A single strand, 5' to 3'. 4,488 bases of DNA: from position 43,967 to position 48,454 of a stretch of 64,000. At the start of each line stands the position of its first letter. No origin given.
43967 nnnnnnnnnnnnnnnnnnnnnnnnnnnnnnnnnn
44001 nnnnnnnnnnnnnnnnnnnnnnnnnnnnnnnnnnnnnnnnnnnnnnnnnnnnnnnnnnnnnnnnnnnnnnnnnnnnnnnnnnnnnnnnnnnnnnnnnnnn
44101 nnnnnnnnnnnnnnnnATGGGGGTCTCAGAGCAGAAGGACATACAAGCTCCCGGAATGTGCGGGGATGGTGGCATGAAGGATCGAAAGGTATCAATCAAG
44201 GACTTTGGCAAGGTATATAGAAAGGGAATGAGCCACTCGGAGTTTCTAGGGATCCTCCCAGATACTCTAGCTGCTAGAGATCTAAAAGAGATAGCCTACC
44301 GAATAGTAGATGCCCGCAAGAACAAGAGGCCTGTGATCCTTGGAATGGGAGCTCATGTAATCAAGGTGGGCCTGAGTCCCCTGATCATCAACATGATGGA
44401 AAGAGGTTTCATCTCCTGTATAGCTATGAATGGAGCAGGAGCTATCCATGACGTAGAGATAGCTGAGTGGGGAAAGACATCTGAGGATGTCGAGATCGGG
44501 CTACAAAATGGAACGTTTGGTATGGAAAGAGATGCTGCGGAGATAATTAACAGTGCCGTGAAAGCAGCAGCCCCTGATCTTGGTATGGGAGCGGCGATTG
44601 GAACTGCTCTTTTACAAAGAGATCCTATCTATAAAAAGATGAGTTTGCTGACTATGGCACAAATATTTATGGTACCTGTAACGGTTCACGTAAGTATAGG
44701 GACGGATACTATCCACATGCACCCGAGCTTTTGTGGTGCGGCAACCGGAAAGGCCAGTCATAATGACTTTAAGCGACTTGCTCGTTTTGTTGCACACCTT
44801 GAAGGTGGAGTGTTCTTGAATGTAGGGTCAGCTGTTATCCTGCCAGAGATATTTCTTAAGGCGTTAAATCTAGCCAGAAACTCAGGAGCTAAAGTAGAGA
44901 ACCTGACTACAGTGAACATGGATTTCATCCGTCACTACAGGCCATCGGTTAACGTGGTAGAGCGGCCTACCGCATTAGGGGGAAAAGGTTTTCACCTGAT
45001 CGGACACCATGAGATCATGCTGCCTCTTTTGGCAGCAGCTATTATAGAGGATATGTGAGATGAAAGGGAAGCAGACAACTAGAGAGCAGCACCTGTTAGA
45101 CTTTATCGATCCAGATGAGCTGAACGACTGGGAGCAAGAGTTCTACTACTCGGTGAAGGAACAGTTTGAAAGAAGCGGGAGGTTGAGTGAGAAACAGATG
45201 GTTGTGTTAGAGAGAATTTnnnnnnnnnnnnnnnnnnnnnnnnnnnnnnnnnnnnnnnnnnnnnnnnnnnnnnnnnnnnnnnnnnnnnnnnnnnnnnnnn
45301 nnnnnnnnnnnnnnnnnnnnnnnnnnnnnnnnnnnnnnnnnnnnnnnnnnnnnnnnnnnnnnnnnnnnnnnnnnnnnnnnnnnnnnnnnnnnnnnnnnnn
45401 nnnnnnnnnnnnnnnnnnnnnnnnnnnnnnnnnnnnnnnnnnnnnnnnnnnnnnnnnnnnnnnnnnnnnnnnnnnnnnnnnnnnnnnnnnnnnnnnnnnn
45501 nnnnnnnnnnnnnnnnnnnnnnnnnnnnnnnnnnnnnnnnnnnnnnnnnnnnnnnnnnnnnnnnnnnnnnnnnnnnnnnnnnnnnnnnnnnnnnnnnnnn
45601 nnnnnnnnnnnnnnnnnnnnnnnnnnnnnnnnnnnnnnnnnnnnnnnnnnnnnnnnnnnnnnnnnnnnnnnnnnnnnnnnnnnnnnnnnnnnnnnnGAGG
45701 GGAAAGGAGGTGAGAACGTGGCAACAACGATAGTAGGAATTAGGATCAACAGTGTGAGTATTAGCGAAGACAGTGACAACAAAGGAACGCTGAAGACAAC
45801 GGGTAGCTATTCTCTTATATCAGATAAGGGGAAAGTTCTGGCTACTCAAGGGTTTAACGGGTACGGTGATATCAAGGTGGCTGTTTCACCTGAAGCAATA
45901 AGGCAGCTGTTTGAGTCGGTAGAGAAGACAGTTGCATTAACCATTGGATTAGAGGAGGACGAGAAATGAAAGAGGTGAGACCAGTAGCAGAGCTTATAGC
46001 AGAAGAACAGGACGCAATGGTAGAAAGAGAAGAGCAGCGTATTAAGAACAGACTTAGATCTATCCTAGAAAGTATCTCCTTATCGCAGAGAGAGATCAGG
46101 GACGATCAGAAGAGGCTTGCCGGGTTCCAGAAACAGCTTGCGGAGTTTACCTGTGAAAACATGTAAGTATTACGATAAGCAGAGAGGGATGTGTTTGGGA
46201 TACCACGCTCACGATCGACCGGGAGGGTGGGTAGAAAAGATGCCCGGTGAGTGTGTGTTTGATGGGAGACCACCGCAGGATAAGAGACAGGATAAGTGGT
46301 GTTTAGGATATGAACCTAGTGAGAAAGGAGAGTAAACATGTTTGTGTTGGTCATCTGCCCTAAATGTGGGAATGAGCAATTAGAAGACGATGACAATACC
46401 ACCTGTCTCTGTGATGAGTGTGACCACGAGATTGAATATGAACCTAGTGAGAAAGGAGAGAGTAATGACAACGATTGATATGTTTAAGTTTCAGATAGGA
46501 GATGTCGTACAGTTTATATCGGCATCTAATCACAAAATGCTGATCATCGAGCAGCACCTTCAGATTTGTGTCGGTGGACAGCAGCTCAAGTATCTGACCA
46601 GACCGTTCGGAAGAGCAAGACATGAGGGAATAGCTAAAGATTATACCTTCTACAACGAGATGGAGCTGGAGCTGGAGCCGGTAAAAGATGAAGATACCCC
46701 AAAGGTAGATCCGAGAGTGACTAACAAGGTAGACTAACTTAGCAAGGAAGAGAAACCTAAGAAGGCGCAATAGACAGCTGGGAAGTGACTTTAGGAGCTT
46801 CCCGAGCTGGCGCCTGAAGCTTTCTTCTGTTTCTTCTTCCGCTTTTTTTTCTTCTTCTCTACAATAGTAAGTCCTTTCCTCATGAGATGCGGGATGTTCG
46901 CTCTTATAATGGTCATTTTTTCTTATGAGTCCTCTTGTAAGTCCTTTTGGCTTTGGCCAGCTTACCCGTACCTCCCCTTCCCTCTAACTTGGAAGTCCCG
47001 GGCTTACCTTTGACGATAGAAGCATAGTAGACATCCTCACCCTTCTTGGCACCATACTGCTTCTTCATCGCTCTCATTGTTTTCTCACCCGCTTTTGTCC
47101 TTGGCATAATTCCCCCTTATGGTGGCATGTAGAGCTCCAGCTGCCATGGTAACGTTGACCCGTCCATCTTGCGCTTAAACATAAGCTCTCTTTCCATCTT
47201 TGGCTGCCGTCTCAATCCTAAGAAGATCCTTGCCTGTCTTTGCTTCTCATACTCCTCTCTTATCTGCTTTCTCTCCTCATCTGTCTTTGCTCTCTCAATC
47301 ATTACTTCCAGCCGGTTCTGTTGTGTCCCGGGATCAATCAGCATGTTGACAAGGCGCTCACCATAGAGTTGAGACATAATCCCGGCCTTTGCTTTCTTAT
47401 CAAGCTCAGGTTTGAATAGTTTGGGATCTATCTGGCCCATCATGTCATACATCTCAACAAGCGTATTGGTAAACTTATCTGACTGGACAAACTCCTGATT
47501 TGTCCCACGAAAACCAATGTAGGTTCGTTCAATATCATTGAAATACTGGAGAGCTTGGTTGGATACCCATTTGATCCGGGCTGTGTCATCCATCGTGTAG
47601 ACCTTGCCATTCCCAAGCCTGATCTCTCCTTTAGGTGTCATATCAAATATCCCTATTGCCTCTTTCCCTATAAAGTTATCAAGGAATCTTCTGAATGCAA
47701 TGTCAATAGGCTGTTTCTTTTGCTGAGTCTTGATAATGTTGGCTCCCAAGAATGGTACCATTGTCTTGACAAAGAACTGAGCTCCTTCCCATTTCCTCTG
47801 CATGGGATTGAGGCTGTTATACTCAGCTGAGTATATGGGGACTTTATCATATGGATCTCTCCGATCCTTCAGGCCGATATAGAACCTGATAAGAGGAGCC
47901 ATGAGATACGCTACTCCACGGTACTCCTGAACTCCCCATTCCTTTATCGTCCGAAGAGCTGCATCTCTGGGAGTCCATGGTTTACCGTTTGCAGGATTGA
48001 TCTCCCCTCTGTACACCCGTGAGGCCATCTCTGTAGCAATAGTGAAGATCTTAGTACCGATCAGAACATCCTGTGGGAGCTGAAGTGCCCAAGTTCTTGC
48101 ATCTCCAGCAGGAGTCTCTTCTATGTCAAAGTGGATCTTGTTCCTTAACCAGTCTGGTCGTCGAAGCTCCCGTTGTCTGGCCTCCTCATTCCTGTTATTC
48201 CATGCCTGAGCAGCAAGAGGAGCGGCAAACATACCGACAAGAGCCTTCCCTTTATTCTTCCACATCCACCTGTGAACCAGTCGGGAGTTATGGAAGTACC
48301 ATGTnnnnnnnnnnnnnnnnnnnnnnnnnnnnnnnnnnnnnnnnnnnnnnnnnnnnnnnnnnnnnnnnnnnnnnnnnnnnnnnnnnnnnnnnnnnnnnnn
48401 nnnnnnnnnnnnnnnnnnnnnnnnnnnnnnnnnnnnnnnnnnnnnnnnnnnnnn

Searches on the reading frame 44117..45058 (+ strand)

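Call 10: search_protein_families(library=phrogs, proteins=[window:44117-45058:+], max_evalue=0.001)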
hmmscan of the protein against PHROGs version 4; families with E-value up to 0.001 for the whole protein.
window:44117-45058:+ (313 aa): 0 families

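Call 32: search_protein_families(library=pfam, proteins=[window:44117-45058:+], max_evalue=0.01)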
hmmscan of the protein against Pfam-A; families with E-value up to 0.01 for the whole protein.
window:44117-45058:+ (313 aa): 2 families
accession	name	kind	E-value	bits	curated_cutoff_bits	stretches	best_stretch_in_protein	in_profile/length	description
PF21570.3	ArgZ-like_C_2nd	-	3.3e-05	24.1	27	1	57-122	1-65/213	Arginine dihydrolase ArgZ-like, C-terminal, Rossmann fold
PF01916.23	DS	-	0.0036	17.1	27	1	52-113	12-74/288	Deoxyhypusine synthase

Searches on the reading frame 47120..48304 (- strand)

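Call 107: search_protein_families(library=phrogs, proteins=[window:47120-48304:-], max_evalue=1)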
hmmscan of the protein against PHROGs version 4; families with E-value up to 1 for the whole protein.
window:47120-48304:- (395 aa): 3 families
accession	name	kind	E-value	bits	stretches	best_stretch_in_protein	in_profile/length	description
phrog_26995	-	unknown function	0.16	13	1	335-364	58-87/178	-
phrog_485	-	unknown function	0.19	12.8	1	276-306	57-87/89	-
phrog_1838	-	unknown function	0.2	13.2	1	334-356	25-47/67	-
